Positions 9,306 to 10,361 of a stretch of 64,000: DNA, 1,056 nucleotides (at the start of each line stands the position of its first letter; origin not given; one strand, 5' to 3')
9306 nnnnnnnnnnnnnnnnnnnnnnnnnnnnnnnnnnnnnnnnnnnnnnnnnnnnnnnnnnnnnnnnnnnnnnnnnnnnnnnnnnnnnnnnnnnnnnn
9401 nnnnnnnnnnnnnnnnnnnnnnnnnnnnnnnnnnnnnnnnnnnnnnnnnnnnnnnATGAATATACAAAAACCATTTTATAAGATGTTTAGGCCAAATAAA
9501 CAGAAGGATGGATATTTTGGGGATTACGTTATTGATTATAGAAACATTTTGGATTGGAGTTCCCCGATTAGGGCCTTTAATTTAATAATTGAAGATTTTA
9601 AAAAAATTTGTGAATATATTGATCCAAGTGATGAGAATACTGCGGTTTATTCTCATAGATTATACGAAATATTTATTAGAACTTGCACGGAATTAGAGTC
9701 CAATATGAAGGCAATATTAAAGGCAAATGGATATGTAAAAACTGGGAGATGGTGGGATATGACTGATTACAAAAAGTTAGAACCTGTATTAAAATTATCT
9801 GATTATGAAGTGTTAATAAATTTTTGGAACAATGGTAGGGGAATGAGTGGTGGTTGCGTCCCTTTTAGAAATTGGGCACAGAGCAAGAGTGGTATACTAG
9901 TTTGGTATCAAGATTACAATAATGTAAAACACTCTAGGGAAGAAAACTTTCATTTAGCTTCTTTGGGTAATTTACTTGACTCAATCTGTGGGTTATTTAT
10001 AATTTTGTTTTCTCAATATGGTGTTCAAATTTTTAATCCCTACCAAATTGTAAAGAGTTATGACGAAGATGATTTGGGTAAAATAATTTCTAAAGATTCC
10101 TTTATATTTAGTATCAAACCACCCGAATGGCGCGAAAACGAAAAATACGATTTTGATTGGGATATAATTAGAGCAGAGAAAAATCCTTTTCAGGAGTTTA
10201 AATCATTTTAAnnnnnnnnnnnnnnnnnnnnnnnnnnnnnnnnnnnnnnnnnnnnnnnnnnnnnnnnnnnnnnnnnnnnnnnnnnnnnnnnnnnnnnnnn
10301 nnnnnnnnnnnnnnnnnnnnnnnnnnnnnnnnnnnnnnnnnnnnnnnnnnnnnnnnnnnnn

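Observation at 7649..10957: AT-rich block of four orphan genes (Rx4H/HEPN-like candidate, two unknowns, RNase H-like with Zn ribbon) downstream of the Hsp70 operon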

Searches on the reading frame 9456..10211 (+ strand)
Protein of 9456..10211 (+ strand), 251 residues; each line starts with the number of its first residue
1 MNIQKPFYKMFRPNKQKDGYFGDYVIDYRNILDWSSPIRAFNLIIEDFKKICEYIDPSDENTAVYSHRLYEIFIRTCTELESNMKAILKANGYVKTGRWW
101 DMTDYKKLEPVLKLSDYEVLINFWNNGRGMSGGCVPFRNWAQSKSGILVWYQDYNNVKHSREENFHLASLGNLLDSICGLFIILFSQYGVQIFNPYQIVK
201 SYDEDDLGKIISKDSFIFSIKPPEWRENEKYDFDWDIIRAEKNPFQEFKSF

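Call 4: search_protein_families(library=pfam, proteins=[window:9456-10211:+], max_evalue=1)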
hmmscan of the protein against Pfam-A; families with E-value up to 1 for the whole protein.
window:9456-10211:+ (251 aa): 2 families
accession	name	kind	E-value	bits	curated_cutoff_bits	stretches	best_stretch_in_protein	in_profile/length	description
PF21866.1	DUF6915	-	0.042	14.4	27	0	38-73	11-46/102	Domain of unknown function (DUF6915)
PF06770.17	Arif-1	-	0.18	11.9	27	1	146-194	49-97/190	Actin-rearrangement-inducing factor (Arif-1)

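Call 6: search_protein_families(library=padloc, proteins=[window:9456-10211:+], max_evalue=1)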
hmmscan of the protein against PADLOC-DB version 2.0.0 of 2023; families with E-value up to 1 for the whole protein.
window:9456-10211:+ (251 aa): 0 families

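Call 7: search_protein_families(library=ncbifam, proteins=[window:9456-10211:+], max_evalue=0.1)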
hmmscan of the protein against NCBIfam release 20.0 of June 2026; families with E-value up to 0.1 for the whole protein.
window:9456-10211:+ (251 aa): 0 families

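Call 8: search_protein_families(library=phrogs, proteins=[window:9456-10211:+], max_evalue=0.1)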
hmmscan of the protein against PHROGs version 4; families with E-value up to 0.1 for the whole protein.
window:9456-10211:+ (251 aa): 1 family
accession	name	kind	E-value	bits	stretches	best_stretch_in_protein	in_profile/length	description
phrog_19461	-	unknown function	4.4e-18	66.6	1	39-190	117-265/331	-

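Call 14: search_solved_structures(query=window:9456-10208:+, max_evalue=10)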
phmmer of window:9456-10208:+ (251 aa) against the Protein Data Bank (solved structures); distinct sequences matched with E-value up to 10: 0.

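Call 17: find_homologous_proteins(query=window:9456-10208:+, max_evalue=0.001)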
Query window:9456-10208:+ (251 aa): 30 proteins with E <= 0.001 among 132 candidates.
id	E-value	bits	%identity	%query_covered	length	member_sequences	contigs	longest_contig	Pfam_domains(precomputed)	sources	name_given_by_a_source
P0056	1.2e-171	587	100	100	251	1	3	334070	-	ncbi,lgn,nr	ncbi:MAG: hypothetical protein PHE59_02195 [Patescibacteria group bacterium]|nr:hypothetical protein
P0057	3.1e-118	412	71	99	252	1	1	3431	-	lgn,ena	-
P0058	3.4e-118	412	71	99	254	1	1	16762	-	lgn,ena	-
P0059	8.9e-117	408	70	99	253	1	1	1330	-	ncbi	-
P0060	7.6e-115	401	70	99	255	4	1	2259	-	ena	-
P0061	8.6e-111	388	72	95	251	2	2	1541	-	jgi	jgi:hypothetical protein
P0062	4.4e-110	386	66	99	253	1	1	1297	-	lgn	-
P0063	3.1e-104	366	68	96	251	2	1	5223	-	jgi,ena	-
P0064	7.6e-103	362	63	100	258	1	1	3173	-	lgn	-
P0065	1.7e-101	357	63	100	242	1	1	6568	-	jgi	jgi:hypothetical protein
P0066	2.2e-98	347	61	99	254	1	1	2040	-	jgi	jgi:hypothetical protein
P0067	3.7e-98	346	61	99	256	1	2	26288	-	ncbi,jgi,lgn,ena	ncbi:MAG: hypothetical protein WC309_01235 [Candidatus Paceibacterota bacterium]|jgi:hypothetical pr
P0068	9.4e-98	345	62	99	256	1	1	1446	-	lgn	-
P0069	7.2e-93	329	61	95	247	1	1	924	-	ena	-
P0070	4.8e-91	323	57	99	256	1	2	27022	-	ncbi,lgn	-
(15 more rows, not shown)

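Call 27: find_encoding_contigs(protein=P0067, flank=6000, max_places=2)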
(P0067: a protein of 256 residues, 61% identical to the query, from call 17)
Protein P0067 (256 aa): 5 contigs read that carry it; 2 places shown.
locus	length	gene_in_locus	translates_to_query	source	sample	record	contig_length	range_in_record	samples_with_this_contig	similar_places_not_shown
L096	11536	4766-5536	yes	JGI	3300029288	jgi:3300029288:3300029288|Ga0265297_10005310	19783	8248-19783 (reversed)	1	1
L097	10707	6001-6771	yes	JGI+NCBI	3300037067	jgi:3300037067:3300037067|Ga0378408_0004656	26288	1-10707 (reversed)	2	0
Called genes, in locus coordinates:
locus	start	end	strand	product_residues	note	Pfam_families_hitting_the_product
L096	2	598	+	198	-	?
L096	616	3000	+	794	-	PF03235:GmrSD_N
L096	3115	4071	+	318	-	PF01936:NYN, PF13091:PLDc_2 (weak)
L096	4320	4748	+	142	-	PF00293:NUDIX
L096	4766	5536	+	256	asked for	-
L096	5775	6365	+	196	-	-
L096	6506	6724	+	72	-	-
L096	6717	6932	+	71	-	PF07927:HicA_toxin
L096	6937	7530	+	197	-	PF13489:Methyltransf_23 (faint), PF01728:FtsJ, PF13847:Methyltransf_31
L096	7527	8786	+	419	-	PF00070:Pyr_redox (faint), PF00890:FAD_binding_2 (weak), PF01134:GIDA (faint), PF01262:AlaDh_PNT_C (faint), PF03486:HI0933_like, PF07992:Pyr_redox_2 (weak), PF12831:FAD_oxidored, PF22780:HI0933_like_1st, +2 more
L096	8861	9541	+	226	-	PF05552:MS_channel_1st_1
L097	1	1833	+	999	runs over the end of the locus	PF04851:ResIII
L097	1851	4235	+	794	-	PF03235:GmrSD_N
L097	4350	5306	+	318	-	PF01936:NYN, PF13091:PLDc_2 (weak)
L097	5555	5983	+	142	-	PF00293:NUDIX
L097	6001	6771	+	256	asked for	-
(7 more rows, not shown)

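Call 28: find_encoding_contigs(protein=P0070, flank=6000, max_places=2)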
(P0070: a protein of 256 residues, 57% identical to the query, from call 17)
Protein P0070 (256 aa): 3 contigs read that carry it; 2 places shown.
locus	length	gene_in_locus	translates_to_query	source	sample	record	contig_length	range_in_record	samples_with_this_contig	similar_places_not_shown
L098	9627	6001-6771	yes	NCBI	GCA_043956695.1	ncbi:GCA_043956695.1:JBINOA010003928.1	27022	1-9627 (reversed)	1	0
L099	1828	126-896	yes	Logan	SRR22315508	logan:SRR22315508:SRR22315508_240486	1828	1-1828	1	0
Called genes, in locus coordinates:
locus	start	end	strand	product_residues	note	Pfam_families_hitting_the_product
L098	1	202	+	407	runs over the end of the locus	PF01844:HNH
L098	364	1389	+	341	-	PF01972:SDH_protease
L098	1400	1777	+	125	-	PF22091:DUF6941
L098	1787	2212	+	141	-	-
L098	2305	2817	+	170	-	-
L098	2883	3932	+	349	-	-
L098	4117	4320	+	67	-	-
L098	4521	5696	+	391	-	-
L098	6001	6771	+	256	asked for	-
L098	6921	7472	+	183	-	-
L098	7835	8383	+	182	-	-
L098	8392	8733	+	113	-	PF05899:Cupin_3 (weak), PF07883:Cupin_2 (faint)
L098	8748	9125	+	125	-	-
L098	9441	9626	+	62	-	?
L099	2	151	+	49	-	?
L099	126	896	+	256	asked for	-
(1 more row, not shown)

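Call 34: predict_structure(alignment_id=A2)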
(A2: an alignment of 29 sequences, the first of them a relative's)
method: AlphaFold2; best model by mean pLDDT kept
length: 251 residues; sequences in the alignment: 29
mean_pLDDT: 85.5   pTM: 0.89
mean pLDDT of the five models: 85.5, 83.5, 79.6, 79.2, 78.7
residues with pLDDT >= 90: 117; 70-90: 103; 50-70: 30; < 50: 1
segments of 3 or more residues with pLDDT < 50: none
pLDDT, mean of each block of 10 residues (from residue 1): 79 64 71 82 96 93 96 97 92 86 89 93 85 88 78 95 97 97 92 74 66 86 86 81 80 48
secondary structure, 60 per line:
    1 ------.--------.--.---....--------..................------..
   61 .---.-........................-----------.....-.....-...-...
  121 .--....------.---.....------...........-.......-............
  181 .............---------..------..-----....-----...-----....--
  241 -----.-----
elements in order: H23-26 H35-52 H67-90 H102-106 H108-112 E118-121 H124-127 H138-142 H149-159 H161-167 H170-193 E218-221 H235-238

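Call 38: fold_search(model_id=the predicted structure, library=pdb)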
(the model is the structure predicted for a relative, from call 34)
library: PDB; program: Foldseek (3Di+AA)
matches with E <= 10: 154; with E <= 0.001: 0
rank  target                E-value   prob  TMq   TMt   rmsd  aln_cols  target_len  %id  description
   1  6uwz_E                5.9e-01  0.09  0.18  0.13  20.1       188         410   13  Cryo-EM structure of Torpedo acetylcholine receptor in complex with alpha-bungarotoxin (released 2020-04-15)
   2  3mfn_C                8.2e-01  0.51  0.29  0.49   6.3       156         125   10  Dfer_2879 protein of unknown function from Dyadobacter fermentans (released 2010-04-14)
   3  2ym9_A                1.0e+00  0.03  0.13  0.12  18.6       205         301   11  SipD from Salmonella typhimurium (released 2011-08-17)
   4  5vxk_A                1.1e+00  0.04  0.16  0.15  16.9       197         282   13  2.55 A resolution structure of IpaD from Shigella flexneri in complex with single-domain antibody JMK-H2 (released 2017-08-30)
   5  3mfn_B                1.3e+00  0.35  0.28  0.47   6.5       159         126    9  Dfer_2879 protein of unknown function from Dyadobacter fermentans (released 2010-04-14)
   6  8yuf_A                1.3e+00  0.14  0.23  0.37  10.7       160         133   14  Crystal structure of HEPN (Q64A) toxin (released 2025-04-02)
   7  7smm_E                1.4e+00  0.06  0.18  0.12  20.8       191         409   15  Cryo-EM structure of Torpedo acetylcholine receptor in apo form (released 2022-03-09)
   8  5vxl_A                1.4e+00  0.03  0.14  0.13  16.8       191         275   10  2.80 A resolution structure of IpaD from Shigella flexneri in complex with single-domain antibody JPS-G3 (released 2017-08-30)
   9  8qqm_C                1.5e+00  0.04  0.16  0.21  19.0       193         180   13  nicotinic acetylcholine receptor in intact synaptic membrane (released 2024-05-08)
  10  6uth_a                1.6e+00  0.12  0.26  0.29  14.3       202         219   11  Allosteric coupling between alpha-rings of 20S proteasome, 20S proteasome singly capped with a PA26/E102A_PANc, togeth (released 2020-09-09)
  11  1z7q_c                1.6e+00  0.12  0.26  0.28  14.4       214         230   10  Crystal structure of the 20s proteasome from yeast in complex with the proteasome activator PA26 from Trypanosome bruc (released 2005-08-09)
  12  7qko_E                1.6e+00  0.06  0.18  0.12  18.0       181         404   12  Torpedo muscle-type nicotinic acetylcholine receptor - Resting conformation (released 2022-02-09)
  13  9i2f_A                1.6e+00  0.04  0.15  0.08  14.6       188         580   12  Cryo-EM structure of retron Eco2 (Ec67) (released 2026-02-04)
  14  8rhn_D                1.6e+00  0.04  0.14  0.19  13.5       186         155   15  Structure of the 55LCC ATPase complex (released 2024-03-27)
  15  8cih_B                1.6e+00  0.04  0.14  0.19  12.8       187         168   15  Structure of FL CINP (released 2024-02-21)
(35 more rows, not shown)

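Call 40: search_protein_families(library=pfam, alignment_id=A2, max_evalue=1)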
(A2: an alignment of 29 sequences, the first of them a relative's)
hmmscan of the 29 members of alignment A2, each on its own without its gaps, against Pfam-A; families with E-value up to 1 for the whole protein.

A. member 1, P0056 (251 aa): 2 families
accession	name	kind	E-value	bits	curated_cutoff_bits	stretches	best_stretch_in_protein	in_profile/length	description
PF21866.1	DUF6915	-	0.042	14.4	27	0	38-73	11-46/102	Domain of unknown function (DUF6915)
PF06770.17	Arif-1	-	0.18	11.9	27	1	146-194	49-97/190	Actin-rearrangement-inducing factor (Arif-1)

B. families by the number of members that match (of 29 scanned): 17 families
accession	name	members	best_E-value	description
PF15517.12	TBPIP_N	2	0.0014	TBP-interacting protein N-terminus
PF06770.17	Arif-1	2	0.023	Actin-rearrangement-inducing factor (Arif-1)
PF21866.1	DUF6915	2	0.042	Domain of unknown function (DUF6915)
PF05491.19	RuvB_C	2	0.052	RuvB C-terminal winged helix domain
PF22032.1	Hen1_N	1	0.0011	Hen1 N-terminal domain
PF24849.1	DUF7724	1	0.016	Domain of unknown function (DUF7724)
PF13012.11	MitMem_reg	1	0.021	Maintenance of mitochondrial structure and function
PF20196.3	DUF6559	1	0.024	Family of unknown function (DUF6559)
PF05917.16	DUF874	1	0.071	Helicobacter pylori protein of unknown function (DUF874)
PF07408.16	DUF1507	1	0.071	Protein of unknown function (DUF1507)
PF11568.13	Med29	1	0.1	Mediator complex subunit 29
PF23214.1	SH3_CYT4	1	0.14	Mitochondrial protein cyt-4 SH3 domain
PF10157.14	BORCS6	1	0.15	BLOC-1-related complex sub-unit 6 C-terminal helix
PF22201.2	FlaF_Ig-like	1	0.15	Conserved flagellar protein F, immunoglobulin-like domain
PF25703.1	AcrF31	1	0.18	Anti-CRISPR protein F31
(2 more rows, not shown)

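Call 43: search_solved_structures(query=A2, max_evalue=10)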
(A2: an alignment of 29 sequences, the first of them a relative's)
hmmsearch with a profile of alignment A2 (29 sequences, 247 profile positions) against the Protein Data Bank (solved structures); distinct sequences matched with E-value up to 10: 1.
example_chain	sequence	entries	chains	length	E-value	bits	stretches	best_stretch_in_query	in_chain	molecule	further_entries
7dfe_A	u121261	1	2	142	0.82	12.3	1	36-101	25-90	B6 protein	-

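Call 47: search_dna_similar(query=window:9456-10208:+, collection=phages, mode=protein, max_evalue=0.001, max_rows=15)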
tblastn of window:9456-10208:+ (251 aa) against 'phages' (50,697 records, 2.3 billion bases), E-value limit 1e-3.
Records with a match: 2; places in all: 2; records where one place covers at least 80% of the query: 0.
Best place of each record, by identity: <60% 2.
By first word of the organism name: Salmonella 2.
By host as written in the record: Salmonella enterica subsp. salamae 244/03 II 2.
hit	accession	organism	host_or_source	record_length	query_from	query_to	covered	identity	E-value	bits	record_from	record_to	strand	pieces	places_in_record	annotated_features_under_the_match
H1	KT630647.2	Salmonella phage SEN8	Salmonella enterica subsp. salamae ...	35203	39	189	60%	28.9%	7e-15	79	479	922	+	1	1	hypothetical protein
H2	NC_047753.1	Salmonella phage SEN8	Salmonella enterica subsp. salamae ...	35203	39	189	60%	28.9%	7e-15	79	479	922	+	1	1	hypothetical protein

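Call 48: search_dna_similar(query=window:9456-10208:+, collection=plasmids, mode=protein, max_evalue=0.001, max_rows=15)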
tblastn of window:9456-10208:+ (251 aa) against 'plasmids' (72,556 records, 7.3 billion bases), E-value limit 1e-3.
Records with a match: 14; places in all: 14; records where one place covers at least 80% of the query: 0.
Best place of each record, by identity: <60% 14.
By first word of the organism name: Rhizobium 5; Acinetobacter 2; Klebsiella 2; Chryseobacterium 2; Bacteroides 1; Methylovirgula 1; Vibrio 1.
By predicted mobility (MOB-suite, as given by PLSDB): conjugative 8; mobilizable 4; non-mobilizable 2.
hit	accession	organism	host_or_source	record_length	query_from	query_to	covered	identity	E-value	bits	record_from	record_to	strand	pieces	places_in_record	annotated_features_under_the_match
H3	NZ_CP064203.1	Acinetobacter baumannii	Homo sapiens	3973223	33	197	66%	35.5%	1e-21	100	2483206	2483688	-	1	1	none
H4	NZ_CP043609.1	Bacteroides fragilis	Homo sapiens,cell culture,feces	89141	43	189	59%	31.8%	5e-19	93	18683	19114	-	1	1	hypothetical protein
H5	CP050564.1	Rhizobium leguminosarum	Lathyrus sativus,cell culture,root ...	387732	44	192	59%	30.7%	4e-16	84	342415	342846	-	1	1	hypothetical protein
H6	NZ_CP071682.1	Rhizobium ruizarguesonis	lentil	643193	44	192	59%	30.7%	5e-16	84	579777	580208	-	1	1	hypothetical protein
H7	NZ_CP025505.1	Rhizobium leguminosarum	Pisum sativum,pea nodule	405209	44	192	59%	30.7%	5e-16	84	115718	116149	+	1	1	hypothetical protein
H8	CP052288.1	Klebsiella pneumoniae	Homo sapiens,blood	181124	39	189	60%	30.1%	1e-16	86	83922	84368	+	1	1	hypothetical protein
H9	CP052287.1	Klebsiella pneumoniae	Homo sapiens,blood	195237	39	189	60%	30.1%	1e-16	86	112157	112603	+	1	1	hypothetical protein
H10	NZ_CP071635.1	Rhizobium sp. NZLR1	lentil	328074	44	192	59%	30.1%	5e-10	89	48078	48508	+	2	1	hypothetical protein (x2)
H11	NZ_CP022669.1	Rhizobium leguminosarum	single cell,root nodules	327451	44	192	59%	30.0%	2e-15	82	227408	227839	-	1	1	hypothetical protein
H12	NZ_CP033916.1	Chryseobacterium shandongense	Zimmer water bag,Zimmer water bag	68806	39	200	63%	27.8%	1e-9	87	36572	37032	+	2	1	hypothetical protein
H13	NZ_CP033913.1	Chryseobacterium shandongense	Homo sapiens,CEREBRAL SPINAL FLUID ...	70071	39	200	63%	27.8%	2e-9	87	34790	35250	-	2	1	hypothetical protein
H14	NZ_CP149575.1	Methylovirgula sp. 4M-Z18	-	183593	41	190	60%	28.9%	2e-15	83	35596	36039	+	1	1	hypothetical protein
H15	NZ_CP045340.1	Vibrio sp. THAF190c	pure culture,Surface of a polyethylene ...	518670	64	180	47%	27.0%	4e-4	49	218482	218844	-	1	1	hypothetical protein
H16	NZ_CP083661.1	Acinetobacter variabilis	-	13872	50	175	50%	25.0%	6e-4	48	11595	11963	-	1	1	hypothetical protein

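Call 49: get_annotated_region(hit=H1, flank=5000)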
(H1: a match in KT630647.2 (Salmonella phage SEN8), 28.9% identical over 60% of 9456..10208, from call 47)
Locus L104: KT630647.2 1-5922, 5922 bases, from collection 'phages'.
description: Salmonella phage SEN8, complete genome.
organism: Salmonella phage SEN8 (NCBI taxid 1647468)
taxonomy: Viruses; Duplodnaviria; Heunggongvirae; Uroviricota; Caudoviricetes; Peduoviridae; Felsduovirus; Felsduovirus SEN8
host: Salmonella enterica subsp. salamae 244/03 II; source: feces; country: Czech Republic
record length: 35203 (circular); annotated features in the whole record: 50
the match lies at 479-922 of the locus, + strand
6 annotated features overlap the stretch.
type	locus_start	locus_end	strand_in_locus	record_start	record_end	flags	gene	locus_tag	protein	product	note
misc_feature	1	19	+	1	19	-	-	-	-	-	putative cos site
CDS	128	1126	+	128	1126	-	-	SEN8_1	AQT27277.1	hypothetical protein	-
CDS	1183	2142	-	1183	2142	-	-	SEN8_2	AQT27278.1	hypothetical protein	putative HNH endonuclease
CDS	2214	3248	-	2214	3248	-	-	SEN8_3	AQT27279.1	portal protein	P2 gpQ-like protein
CDS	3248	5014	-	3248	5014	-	-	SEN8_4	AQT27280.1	terminase ATPase subunit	P2 gpP-like protein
CDS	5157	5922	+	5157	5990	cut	-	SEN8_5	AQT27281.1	capsid scaffolding protein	P2 gpO-like protein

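Call 50: get_annotated_region(hit=H8, flank=6000)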
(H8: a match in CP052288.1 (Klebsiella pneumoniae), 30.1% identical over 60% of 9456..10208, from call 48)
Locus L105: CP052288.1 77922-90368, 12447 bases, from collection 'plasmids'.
description: Klebsiella pneumoniae strain E16KP0218 plasmid pE16KP0218-2, complete sequence
organism: Klebsiella pneumoniae (NCBI taxid 573)
taxonomy: Bacteria; Pseudomonadota; Gammaproteobacteria; Enterobacterales; Enterobacteriaceae; Klebsiella; Klebsiella pneumoniae
host: -; source: Homo sapiens,blood; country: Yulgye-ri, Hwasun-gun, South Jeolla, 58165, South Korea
typing (MOB-suite, as given by PLSDB): conjugative; replicon IncFIB,IncFII; relaxase MOBF,MOBF; mating-pair formation MPF_F
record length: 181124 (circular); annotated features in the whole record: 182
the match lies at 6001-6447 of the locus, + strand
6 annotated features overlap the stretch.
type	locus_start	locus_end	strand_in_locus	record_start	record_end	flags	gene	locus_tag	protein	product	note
CDS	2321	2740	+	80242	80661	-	umuD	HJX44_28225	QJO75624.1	translesion error-prone DNA polymerase V autoproteolytic subunit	-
CDS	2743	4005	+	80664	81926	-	umuC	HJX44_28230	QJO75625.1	translesion error-prone DNA polymerase V subunit UmuC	-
CDS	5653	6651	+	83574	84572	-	-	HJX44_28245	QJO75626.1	hypothetical protein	-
CDS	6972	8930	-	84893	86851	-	-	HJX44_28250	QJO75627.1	ATP-dependent helicase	-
CDS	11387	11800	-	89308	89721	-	-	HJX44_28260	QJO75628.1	TetR family transcriptional regulator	-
CDS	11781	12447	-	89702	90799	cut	-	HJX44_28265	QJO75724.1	tyrosine-type recombinase/integrase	-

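Call 51: get_annotated_region(hit=H4, flank=6000)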
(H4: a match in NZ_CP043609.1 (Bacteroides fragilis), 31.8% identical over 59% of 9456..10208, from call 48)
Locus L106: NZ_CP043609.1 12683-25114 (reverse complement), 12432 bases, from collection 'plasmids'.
description: Bacteroides fragilis strain GUT04 plasmid unnamed1, complete sequence
organism: Bacteroides fragilis (NCBI taxid 817)
taxonomy: Bacteria; Bacteroidota; Bacteroidia; Bacteroidales; Bacteroidaceae; Bacteroides; Bacteroides fragilis
host: -; source: Homo sapiens,cell culture,feces; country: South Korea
typing (MOB-suite, as given by PLSDB): mobilizable; relaxase MOBB
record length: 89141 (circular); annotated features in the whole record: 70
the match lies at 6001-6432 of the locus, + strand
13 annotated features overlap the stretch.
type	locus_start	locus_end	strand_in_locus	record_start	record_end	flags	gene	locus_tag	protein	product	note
CDS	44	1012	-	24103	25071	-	-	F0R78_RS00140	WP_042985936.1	hypothetical protein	-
CDS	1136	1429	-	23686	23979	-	-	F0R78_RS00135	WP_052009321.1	NVEALA domain-containing protein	-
CDS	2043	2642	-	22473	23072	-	-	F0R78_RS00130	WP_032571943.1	recombinase family protein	GO:0006310 - DNA recombination [Evidence IEA]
CDS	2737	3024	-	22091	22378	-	-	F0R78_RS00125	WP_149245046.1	hypothetical protein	-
CDS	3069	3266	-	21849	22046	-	-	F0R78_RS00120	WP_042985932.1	hypothetical protein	-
CDS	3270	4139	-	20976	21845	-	rhuM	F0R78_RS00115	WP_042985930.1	RhuM family protein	-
CDS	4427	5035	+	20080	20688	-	-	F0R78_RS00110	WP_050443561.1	hypothetical protein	-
CDS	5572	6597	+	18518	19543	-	-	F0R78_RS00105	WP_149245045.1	hypothetical protein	-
CDS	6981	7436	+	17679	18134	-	-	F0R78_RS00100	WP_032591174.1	hypothetical protein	-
CDS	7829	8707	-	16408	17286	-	-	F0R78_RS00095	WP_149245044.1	RloB family protein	-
CDS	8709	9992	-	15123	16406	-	-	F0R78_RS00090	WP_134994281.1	ATP-binding protein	-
CDS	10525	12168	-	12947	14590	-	-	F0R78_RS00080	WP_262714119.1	TraM recognition domain-containing protein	-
CDS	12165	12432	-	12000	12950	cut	-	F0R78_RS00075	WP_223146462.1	DUF5712 family protein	-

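Call 57: find_encoding_contigs(protein=P0058, flank=7000, max_places=2)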
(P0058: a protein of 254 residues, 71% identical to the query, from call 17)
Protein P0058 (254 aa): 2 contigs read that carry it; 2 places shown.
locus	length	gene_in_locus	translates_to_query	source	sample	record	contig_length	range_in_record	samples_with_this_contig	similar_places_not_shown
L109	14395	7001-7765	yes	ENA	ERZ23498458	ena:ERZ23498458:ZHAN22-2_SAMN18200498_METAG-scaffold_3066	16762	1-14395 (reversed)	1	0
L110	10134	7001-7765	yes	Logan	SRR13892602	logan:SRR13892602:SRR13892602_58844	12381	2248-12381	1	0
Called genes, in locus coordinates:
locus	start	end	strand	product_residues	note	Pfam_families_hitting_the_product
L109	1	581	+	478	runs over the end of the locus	PF02384:N6_Mtase, PF07669:Eco57I (weak)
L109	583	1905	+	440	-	PF01420:Methylase_S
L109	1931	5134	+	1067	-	PF04851:ResIII, PF00270:DEAD (weak), PF18766:SWI2_SNF2, PF22679:T1R_D3-like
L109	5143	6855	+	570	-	PF03235:GmrSD_N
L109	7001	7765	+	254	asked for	-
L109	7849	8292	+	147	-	-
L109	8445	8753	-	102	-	-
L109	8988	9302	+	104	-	PF01541:GIY-YIG (weak)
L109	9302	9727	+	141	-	-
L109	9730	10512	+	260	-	PF01381:HTH_3, PF12844:HTH_19, PF13560:HTH_31 (weak), PF13274:SocA_Panacea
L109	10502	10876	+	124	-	-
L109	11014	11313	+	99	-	-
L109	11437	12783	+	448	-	-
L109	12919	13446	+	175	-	-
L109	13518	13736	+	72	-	PF03994:DUF350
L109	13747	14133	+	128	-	-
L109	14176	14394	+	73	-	?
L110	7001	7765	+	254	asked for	-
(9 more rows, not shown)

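Call 74: search_protein_families(library=pfam, proteins=[L104:128-1126:+, L105:5653-6651:+, L106:5572-6597:+, L104:1183-2142:-, L096:5775-6365:+, L109:7849-8292:+], max_evalue=0.1)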
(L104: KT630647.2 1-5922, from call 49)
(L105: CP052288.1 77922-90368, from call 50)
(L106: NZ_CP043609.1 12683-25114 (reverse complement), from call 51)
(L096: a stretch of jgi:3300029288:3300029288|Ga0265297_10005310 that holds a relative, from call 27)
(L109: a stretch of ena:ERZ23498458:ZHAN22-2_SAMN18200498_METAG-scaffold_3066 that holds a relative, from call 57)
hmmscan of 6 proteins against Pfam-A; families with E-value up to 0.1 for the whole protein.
L104:128-1126:+ (332 aa): 0 families

L105:5653-6651:+ (332 aa): 1 family
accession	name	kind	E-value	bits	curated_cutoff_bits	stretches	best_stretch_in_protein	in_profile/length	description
PF13012.11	MitMem_reg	-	0.014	15.7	26.6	0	114-167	29-82/113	Maintenance of mitochondrial structure and function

L106:5572-6597:+ (341 aa): 0 families

L104:1183-2142:- (319 aa): 2 families
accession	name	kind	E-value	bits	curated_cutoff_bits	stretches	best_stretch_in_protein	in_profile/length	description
PF13391.12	HNH_2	-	9.5e-10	38.6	21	1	219-268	1-66/66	HNH endonuclease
PF00157.23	Pou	-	0.022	15.1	27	1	286-308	45-67/72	Pou domain - N-terminal to homeobox domain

L096:5775-6365:+ (196 aa): 1 family
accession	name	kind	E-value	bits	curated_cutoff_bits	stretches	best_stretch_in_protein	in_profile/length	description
PF11348.13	DUF3150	-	0.0072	16.1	24.9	1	34-89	96-151/257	Protein of unknown function (DUF3150)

L109:7849-8292:+ (147 aa): 1 family
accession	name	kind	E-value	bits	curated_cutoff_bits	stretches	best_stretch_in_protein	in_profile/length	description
PF18737.6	HEPN_MAE_28990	-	0.005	17.5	26.8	1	56-136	124-205/211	MAE_28990/MAE_18760-like HEPN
